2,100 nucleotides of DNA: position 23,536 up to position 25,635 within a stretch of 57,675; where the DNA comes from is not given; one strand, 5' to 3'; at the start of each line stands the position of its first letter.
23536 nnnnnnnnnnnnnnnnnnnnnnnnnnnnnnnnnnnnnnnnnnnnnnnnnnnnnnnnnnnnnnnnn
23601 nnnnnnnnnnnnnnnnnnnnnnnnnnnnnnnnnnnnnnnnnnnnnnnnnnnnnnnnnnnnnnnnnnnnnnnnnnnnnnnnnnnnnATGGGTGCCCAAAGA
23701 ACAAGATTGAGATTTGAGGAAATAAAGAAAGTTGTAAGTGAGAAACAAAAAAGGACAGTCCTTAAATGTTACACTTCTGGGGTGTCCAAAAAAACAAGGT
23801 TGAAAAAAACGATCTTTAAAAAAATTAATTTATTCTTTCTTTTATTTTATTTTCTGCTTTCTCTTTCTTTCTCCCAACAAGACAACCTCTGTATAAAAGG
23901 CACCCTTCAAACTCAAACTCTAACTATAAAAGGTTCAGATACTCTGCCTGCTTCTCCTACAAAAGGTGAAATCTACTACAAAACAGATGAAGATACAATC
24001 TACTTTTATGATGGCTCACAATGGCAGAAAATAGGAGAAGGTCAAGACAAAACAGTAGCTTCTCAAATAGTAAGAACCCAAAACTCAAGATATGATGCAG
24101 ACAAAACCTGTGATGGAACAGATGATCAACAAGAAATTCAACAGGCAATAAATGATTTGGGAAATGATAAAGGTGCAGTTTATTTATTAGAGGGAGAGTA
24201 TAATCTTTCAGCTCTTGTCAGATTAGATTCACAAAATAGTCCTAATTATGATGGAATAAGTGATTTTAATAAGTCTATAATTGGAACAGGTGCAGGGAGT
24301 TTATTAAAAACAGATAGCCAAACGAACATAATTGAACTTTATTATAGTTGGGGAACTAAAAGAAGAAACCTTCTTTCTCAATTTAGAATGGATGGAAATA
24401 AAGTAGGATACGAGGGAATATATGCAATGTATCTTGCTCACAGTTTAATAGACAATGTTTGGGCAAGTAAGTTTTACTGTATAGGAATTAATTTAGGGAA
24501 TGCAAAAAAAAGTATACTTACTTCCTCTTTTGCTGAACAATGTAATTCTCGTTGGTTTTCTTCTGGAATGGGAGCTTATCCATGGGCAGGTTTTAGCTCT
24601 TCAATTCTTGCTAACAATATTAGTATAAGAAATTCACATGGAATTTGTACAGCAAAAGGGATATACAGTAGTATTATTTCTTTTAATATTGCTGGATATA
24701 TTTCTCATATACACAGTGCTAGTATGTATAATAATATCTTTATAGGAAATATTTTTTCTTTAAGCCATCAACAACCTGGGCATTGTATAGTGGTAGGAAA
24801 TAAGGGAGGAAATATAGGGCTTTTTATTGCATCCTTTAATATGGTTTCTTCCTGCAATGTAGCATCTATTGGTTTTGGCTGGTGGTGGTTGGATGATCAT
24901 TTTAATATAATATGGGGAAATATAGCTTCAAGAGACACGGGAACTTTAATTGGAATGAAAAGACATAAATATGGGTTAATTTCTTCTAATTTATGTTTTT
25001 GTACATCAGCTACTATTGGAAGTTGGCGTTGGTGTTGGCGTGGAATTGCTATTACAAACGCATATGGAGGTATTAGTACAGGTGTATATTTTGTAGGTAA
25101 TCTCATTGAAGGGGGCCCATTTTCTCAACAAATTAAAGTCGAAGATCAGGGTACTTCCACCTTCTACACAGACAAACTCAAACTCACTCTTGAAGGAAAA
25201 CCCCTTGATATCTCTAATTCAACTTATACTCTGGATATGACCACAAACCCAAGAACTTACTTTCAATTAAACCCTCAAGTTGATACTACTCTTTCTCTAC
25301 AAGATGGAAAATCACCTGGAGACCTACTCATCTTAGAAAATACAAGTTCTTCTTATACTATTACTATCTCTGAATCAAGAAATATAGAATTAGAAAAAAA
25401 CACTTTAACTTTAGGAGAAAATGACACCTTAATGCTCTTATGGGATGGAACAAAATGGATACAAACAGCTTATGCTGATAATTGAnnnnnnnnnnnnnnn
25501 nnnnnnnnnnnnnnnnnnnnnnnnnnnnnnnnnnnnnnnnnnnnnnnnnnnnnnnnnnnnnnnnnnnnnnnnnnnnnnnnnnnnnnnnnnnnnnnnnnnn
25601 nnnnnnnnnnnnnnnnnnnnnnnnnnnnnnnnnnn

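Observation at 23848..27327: Paralogs 3 and 4 are mosaics: near-identical 354-bp 5' and 339-bp 3' blocks flank ~1-kb cores that are only distantly related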

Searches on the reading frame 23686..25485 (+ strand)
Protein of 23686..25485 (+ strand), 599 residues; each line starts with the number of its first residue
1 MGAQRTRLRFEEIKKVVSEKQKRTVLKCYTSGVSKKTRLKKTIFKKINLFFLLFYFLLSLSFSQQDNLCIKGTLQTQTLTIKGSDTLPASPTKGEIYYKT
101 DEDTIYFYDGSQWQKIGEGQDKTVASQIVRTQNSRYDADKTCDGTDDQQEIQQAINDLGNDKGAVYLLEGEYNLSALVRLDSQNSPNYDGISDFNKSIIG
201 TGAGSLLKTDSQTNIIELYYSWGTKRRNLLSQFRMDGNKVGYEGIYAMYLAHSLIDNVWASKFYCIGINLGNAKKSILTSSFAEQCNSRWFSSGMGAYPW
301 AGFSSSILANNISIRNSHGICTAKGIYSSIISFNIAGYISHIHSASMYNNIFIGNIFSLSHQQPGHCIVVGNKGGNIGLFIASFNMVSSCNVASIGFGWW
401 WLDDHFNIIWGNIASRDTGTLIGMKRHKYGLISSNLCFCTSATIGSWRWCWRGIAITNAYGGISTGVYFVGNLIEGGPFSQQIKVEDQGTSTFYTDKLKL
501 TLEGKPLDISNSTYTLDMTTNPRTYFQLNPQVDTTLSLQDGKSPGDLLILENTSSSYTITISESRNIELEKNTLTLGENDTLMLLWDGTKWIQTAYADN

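Call 6: search_protein_families(library=pfam, proteins=[window:23686-25485:+], max_evalue=0.01)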
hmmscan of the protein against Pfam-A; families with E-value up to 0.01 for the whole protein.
window:23686-25485:+ (599 aa): 1 family
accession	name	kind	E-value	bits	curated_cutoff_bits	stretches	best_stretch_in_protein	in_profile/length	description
PF25692.1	Phage_depo_C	-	2e-10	41.4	25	1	517-591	11-89/90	Phage depolymerase C-terminal beta sandwich domain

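Call 11: find_homologous_proteins(query=window:23686-25485:+, max_evalue=0.001)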
Query window:23686-25485:+ (599 aa): 33 proteins with E <= 0.001 among 8000 candidates.
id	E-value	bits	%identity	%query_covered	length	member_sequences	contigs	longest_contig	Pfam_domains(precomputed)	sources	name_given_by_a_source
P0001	0.0e+0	1372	100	100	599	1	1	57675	PF25692.2,PF26696.1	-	-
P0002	6.3e-187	641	58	100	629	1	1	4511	PF25692.2,PF13229.13,PF26696.1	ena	-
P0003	1.0e-182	627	56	100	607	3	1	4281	PF25692.2,PF26696.1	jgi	-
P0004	5.1e-158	545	54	94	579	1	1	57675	PF25692.2,PF26696.1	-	-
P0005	2.2e-135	471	50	93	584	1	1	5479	PF25692.2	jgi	-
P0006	3.8e-74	268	36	97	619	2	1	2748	-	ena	-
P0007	2.7e-68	249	37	93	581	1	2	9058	PF25692.2,PF05048.20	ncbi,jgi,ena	-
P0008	3.6e-67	245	35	90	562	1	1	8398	PF25692.2,PF13229.13,PF05048.20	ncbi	-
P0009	4.3e-67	245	36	90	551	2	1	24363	PF25692.2,PF13229.13,PF05048.20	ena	-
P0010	5.1e-67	245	35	92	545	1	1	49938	PF25692.2,PF13229.13,PF05048.20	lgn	-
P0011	3.4e-66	242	35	90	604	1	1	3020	PF25692.2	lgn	-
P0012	4.2e-66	242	35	93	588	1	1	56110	-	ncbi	-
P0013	3.2e-55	206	32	94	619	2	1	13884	PF25692.2,PF13229.13,PF12708.13,PF26696.1,PF05048.20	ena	-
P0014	6.8e-55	205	33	89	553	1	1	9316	PF13229.13,PF05048.20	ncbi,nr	ncbi:MAG: right-handed parallel beta-helix repeat-containing protein [Candidatus Omnitrophica bacter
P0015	1.7e-53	200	30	94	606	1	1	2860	PF25692.2,PF13229.13,PF05048.20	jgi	-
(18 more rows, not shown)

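Call 13: find_encoding_contigs(protein=P0002, flank=10000)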
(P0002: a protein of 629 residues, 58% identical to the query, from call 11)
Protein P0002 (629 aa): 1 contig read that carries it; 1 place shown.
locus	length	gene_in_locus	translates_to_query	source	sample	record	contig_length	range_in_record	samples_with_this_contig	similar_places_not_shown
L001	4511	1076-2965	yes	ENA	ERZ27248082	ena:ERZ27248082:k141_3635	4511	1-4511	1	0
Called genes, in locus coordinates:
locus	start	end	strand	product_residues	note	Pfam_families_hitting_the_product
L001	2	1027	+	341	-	?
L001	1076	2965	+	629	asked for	PF26696:PTL_trimer (faint), PF13229:Beta_helix (faint), PF25692:Phage_depo_C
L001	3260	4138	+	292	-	PF01797:Y1_Tnp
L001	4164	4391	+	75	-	PF10049:DUF2283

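Call 14: find_encoding_contigs(protein=P0003, flank=10000)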
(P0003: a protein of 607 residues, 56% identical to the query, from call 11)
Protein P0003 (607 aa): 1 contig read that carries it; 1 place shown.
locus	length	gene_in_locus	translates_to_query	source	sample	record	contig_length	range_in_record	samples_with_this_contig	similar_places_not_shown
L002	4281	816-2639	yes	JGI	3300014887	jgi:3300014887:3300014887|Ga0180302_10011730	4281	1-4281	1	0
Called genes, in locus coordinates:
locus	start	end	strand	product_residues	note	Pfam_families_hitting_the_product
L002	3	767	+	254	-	?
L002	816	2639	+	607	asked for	PF26696:PTL_trimer (faint), PF25692:Phage_depo_C (weak)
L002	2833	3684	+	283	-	PF01797:Y1_Tnp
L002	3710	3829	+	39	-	-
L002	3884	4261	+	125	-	PF05168:HEPN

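Call 15: find_encoding_contigs(protein=P0005, flank=10000)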
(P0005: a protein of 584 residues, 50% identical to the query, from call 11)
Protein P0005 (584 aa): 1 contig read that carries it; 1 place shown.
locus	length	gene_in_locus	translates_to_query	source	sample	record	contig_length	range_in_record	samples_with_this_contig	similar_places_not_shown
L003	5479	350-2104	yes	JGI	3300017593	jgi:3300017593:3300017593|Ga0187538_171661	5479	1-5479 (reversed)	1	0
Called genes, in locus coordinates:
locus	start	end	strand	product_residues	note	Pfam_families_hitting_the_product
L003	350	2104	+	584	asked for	PF25692:Phage_depo_C (weak)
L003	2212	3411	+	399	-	PF28597:T2SSF_N, PF00482:T2SSF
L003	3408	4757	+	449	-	PF13415:Beta-prop_FBX42, PF13854:Kelch_HCF (weak), PF24681:Kelch_KLHDC2_KLHL20_DRC7, PF13964:Beta-prop_Calicin, PF24681:Kelch_KLHDC2_KLHL20_DRC7, PF01344:Kelch_1 (weak), PF13415:Beta-prop_FBX42, PF24681:Kelch_KLHDC2_KLHL20_DRC7, +9 more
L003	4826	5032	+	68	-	-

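Call 19: find_related_loci(query=A1, collection=metagenome_contigs, flank=10000)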
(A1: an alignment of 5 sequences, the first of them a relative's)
Query A1 (599 aa) in metagenome_contigs; peptide patterns used: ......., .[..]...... (x = any residue, [..] = any of these).
565 stretches matched a pattern; 3 encode a relative of the query (tblastn E <= 1e-3); 3 distinct loci.
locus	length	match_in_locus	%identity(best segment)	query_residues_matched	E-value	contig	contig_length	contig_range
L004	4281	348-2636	56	1-599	0e+0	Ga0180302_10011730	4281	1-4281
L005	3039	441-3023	70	1-599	8e-116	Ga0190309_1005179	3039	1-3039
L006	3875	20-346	94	491-599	2e-60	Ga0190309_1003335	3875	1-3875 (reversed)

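Call 20: find_related_loci(query=A1, collection=genome_contigs, flank=10000)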
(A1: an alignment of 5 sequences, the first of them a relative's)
Query A1 (599 aa) in genome_contigs; peptide patterns used: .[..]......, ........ (x = any residue, [..] = any of these).
84 stretches matched a pattern, but none encodes a relative of the query by tblastn (E <= 1e-3).

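Call 39: find_related_loci(query=A2, collection=genome_contigs, flank=10000)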
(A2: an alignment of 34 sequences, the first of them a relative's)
Query A2 (579 aa) in genome_contigs; peptide patterns used: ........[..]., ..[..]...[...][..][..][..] (x = any residue, [..] = any of these).
99 stretches matched a pattern; 21 encode a relative of the query (tblastn E <= 1e-3); 19 distinct loci.
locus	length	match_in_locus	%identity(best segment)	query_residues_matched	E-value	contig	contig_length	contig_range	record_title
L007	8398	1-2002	35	23-579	1e-76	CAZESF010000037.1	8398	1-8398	MAG TPA_asm: uncultured Planctomycetia bacterium isolate binchicken_co6_243 genome assembly, contig: NODE_10846_length_8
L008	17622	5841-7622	33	9-579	8e-69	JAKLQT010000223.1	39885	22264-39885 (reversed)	MAG: Candidatus Omnitrophota bacterium isolate bin S2.42 k141_603264, whole genome shotgun sequence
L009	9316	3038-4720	34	26-579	3e-63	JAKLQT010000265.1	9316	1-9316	MAG: Candidatus Omnitrophota bacterium isolate bin S2.42 k141_700168, whole genome shotgun sequence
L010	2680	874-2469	34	43-579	1e-61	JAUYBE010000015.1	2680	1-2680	MAG: bacterium isolate C19_maxbin.019_sub C19_k141_63989, whole genome shotgun sequence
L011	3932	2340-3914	32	43-579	2e-59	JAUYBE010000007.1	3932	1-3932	MAG: bacterium isolate C19_maxbin.019_sub C19_k141_67438, whole genome shotgun sequence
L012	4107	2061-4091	33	14-578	1e-58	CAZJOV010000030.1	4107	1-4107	MAG TPA_asm: uncultured Planctomycetia bacterium isolate binchicken_co256_141 genome assembly, contig: NODE_72343_length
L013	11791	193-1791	33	43-579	3e-56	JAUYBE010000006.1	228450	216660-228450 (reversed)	MAG: bacterium isolate C19_maxbin.019_sub C19_k141_78299, whole genome shotgun sequence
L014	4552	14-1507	34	72-579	1e-54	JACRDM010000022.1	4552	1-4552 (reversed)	MAG: Elusimicrobia bacterium isolate NC_groundwater_1672_Pr3_B-0.1um_44_11 SR-2_scaffold_141_516028, whole genome shotgu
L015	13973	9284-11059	33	16-579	5e-51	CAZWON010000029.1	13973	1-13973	MAG TPA_asm: uncultured Planctomycetia bacterium isolate binchicken_co184_256 genome assembly, contig: NODE_8075_length_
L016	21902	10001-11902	30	2-579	1e-41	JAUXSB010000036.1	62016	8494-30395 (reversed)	MAG: Candidatus Omnitrophota bacterium isolate C12_metabat.bin.33_sub C12_k141_135252, whole genome shotgun sequence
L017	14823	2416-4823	29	4-572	3e-41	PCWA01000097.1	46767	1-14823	MAG: Candidatus Omnitrophica bacterium CG11_big_fil_rev_8_21_14_0_20_42_13 CG11_8_21_14_0.20_scaffold_306_c, whole genom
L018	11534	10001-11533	30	1-488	8e-32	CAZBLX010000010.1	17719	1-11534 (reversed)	MAG TPA_asm: uncultured Planctomycetia bacterium isolate binchicken_co6_478 genome assembly, contig: NODE_3287_length_17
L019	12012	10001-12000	30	20-579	1e-29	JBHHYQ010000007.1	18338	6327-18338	MAG: Candidatus Omnitrophota bacterium isolate Maj_2_bin.4 NODE_1540_length_18338_cov_5.286003, whole genome shotgun seq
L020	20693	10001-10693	33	16-240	3e-25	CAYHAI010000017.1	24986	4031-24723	MAG TPA_asm: uncultured Planctomycetales bacterium isolate ERP119294_co2_437 genome assembly, contig: k141_2829886, whol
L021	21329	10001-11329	25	43-508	5e-20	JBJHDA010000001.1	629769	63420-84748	MAG: Candidatus Saccharibacteria bacterium isolate SF2967_J5348.maxbin.007_sub NODE_1_length_629769_cov_10.445477, whole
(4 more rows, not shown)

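Call 40: predict_structure(alignment_id=A2)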
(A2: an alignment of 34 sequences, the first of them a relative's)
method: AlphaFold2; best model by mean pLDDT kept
length: 579 residues; sequences in the alignment: 34
mean_pLDDT: 78.8   pTM: 0.66
mean pLDDT of the five models: 78.8, 78.2, 77.7, 77.5, 76.7
residues with pLDDT >= 90: 197; 70-90: 234; 50-70: 85; < 50: 63
segments of 3 or more residues with pLDDT < 50: 1-46, 84-89, 477-481
pLDDT, mean of each block of 10 residues (from residue 1): 36 45 36 41 52 81 80 82 52 85 87 92 85 94 76 58 87 92 83 77 92 86 64 93 80 90 68 70 85 58 88 72 78 76 80 91 79 92 84 88 63 85 89 74 87 87 82 62 81 90 89 95 87 96 94 95 94 91
secondary structure, 60 per line:
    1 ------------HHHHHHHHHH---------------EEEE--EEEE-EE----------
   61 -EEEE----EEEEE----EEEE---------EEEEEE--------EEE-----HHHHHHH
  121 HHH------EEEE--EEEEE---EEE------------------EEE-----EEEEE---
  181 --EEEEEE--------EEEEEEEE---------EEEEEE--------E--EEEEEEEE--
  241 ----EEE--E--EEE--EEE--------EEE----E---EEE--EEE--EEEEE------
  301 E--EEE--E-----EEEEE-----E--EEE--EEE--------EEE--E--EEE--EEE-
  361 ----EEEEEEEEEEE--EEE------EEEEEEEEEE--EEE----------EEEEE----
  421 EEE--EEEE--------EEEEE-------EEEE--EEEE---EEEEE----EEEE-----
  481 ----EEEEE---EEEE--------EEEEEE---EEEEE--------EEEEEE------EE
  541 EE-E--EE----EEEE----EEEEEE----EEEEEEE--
elements in order: H13-22 E38-41 E44-47 E62-65 E70-74 E79-82 E92-97 E106-108 H114-123 E130-133 E136-140 E144-146 E165-167 E173-177 E183-188 E197-204 E214-219 E231-238 E245-247 E253-255 E258-260 E269-271 E280-282 E285-287 E290-294 E304-306 E315-319 E328-330 E333-335 E344-346 E352-354 E357-359 E365-375 E378-380 E387-396 E399-401 E412-416 E421-423 E426-429 E438-442 E450-453 E456-459 E463-467 E472-475 E485-489 E493-496 E505-510 E514-518 E527-532 E539-542 E553-556 E561-566 E571-577

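Call 42: search_solved_structures(query=A2, max_evalue=0.1)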
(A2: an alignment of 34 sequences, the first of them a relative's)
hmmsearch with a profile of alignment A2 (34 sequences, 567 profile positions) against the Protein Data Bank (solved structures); distinct sequences matched with E-value up to 0.1: 26.
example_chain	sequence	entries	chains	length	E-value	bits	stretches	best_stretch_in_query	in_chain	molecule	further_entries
5lw3_A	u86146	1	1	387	1.9e-20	76.3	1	111-445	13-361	Poly(beta-D-mannuronate) C5 epimerase 6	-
2pyg_A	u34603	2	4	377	2.6e-20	75.8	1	111-451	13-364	Poly(beta-D-mannuronate) C5 epimerase 4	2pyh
8xfq_A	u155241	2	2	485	2e-16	63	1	111-390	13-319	mannuronan 5-epimerase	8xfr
8ja4_A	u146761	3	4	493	2.1e-16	62.9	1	111-390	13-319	mannuronan 5-epimerase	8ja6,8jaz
4nk8_A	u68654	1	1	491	7.9e-12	47.8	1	222-408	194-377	Poly(beta-D-mannuronate) C5 epimerase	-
4nk6_A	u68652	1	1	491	1e-11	47.4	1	222-408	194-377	Poly(beta-D-mannuronate) C5 epimerase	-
4ozz_A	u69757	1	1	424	1.1e-11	47.3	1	222-408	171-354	Poly(beta-D-mannuronate) C5 epimerase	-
4ozy_A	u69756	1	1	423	1.2e-11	47.2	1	222-408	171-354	Poly(beta-D-mannuronate) C5 epimerase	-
7o0y_A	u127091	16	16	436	1.6e-10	43.5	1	241-449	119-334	Probable ABC transporter binding protein NosD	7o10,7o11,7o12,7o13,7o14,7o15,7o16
9rx2_A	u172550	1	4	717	3.1e-09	39.3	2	307-400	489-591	Parallel beta-helix repeat protein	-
7c7d_A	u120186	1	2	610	1.7e-06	30.2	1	100-332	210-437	alpha-1,3-glucanase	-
2inu_A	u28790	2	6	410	3.9e-05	25.7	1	248-417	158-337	Inulin fructotransferase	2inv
8hsn_A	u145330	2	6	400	7.2e-05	24.8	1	256-451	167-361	Fructotransferase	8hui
9sim_A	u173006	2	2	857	0.00017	23.6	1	242-322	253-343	Tail spike protein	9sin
7o7a_A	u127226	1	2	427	0.00035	22.6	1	256-405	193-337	Aliginate lyase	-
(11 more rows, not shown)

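Call 43: fold_search(model_id=the predicted structure, library=pdb)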
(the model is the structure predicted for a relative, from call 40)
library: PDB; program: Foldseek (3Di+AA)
matches with E <= 10: 435; with E <= 0.001: 95
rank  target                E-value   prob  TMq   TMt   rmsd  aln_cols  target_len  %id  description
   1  2pyg_A                8.3e-09  1.00  0.45  0.66   5.7       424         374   15  Azotobacter vinelandii Mannuronan C-5 epimerase AlgE4 A-module (released 2008-05-27)
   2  2pyg_B                9.9e-09  1.00  0.45  0.66   5.7       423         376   15  Azotobacter vinelandii Mannuronan C-5 epimerase AlgE4 A-module (released 2008-05-27)
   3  2pyh_B                1.6e-08  1.00  0.45  0.65   6.0       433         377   15  Azotobacter vinelandii Mannuronan C-5 epimerase AlgE4 A-module complexed with mannuronan trisaccharide (released 2008-05-27)
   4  2pyh_A                2.5e-08  1.00  0.42  0.62   8.4       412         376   16  Azotobacter vinelandii Mannuronan C-5 epimerase AlgE4 A-module complexed with mannuronan trisaccharide (released 2008-05-27)
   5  5lw3                  6.7e-08  1.00  0.39  0.57   9.1       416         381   13  Azotobacter vinelandii Mannuronan C-5 epimerase AlgE6 A-module (released 2017-10-25)
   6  7chu_A                3.1e-07  1.00  0.27  0.29  17.5       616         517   13  Geobacillus virus E2 - ORF18 (released 2021-04-14)
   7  8jaz_A                1.1e-06  1.00  0.41  0.49  13.2       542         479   13  Structure of the alginate epimerase/lyase complexed with di-mannuronic acid (released 2024-05-08)
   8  2vbm_A                1.2e-06  1.00  0.26  0.29  16.8       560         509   12  Tailspike protein of bacteriophage Sf6 complexed with tetrasaccharide (released 2008-04-22)
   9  2vbk                  1.6e-06  1.00  0.27  0.29  16.4       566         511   11  NATIVE TAILSPIKE PROTEIN OF BACTERIOPHAGE SF6 (released 2008-04-01)
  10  8ja4                  2.3e-06  1.00  0.32  0.37  16.2       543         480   13  Structure of the alginate epimerase/lyase (released 2024-05-08)
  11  2vbe                  4.4e-06  1.00  0.38  0.43  12.5       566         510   11  Tailspike protein of bacteriophage Sf6 (released 2008-04-22)
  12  8hui_A                5.5e-06  1.00  0.34  0.46   7.5       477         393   12  Crystal structure of DFA I-forming Inulin Lyase from Streptomyces peucetius subsp. caesius ATCC 27952 in complex with  (released 2023-12-27)
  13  5w6f_A                7.5e-06  1.00  0.35  0.34  17.4       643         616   12  Crystal structure of Bacteriophage CBA120 tailspike protein 3 (TSP3, orf212) (released 2018-10-24)
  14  9j4l_A                1.4e-05  1.00  0.30  0.40  10.0       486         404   13  Crystal structure of GH9l Inulin fructotransferases (IFTase) (released 2024-09-04)
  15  9ozl_B                1.6e-05  1.00  0.34  0.53   9.6       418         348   14  Crystal structure of the polysaccharide lyase RbmB from Vibrio cholerae (released 2026-03-11)
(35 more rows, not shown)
